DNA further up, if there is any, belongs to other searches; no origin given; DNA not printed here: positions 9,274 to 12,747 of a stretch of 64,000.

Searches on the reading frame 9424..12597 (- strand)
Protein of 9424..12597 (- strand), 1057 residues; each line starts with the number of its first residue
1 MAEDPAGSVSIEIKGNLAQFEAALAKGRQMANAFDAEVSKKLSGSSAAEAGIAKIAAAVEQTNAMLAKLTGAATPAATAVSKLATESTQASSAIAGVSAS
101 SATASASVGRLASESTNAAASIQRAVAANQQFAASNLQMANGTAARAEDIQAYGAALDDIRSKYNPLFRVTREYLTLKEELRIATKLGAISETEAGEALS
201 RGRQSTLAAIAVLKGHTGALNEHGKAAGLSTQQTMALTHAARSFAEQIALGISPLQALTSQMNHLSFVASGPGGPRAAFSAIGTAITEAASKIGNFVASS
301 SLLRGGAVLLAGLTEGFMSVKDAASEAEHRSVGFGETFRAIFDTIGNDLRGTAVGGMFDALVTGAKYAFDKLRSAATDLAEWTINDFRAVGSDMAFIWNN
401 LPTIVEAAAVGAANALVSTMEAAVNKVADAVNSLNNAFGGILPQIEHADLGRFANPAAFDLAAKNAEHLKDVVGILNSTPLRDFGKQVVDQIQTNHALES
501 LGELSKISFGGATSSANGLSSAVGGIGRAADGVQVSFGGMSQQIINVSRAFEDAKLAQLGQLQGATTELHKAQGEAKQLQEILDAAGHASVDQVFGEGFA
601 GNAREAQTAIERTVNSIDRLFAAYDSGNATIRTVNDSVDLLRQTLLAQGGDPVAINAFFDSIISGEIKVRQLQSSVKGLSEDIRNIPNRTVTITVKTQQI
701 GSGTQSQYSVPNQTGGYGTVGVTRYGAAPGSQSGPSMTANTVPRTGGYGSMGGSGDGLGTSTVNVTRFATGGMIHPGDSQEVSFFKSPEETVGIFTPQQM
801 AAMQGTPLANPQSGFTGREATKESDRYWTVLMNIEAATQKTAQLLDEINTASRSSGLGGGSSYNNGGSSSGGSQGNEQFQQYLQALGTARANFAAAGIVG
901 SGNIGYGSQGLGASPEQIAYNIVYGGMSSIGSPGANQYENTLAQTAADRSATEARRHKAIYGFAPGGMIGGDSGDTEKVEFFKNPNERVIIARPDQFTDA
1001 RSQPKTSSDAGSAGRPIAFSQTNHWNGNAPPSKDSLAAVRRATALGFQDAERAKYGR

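Call 21: search_protein_families(library=phrogs, proteins=[window:9424-12597:-], max_evalue=0.00001)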
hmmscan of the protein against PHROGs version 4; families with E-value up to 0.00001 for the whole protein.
window:9424-12597:- (1057 aa): 1 family
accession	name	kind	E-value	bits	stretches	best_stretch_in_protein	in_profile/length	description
phrog_20862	-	unknown function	2.6e-28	99.7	1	62-491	18-465/698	-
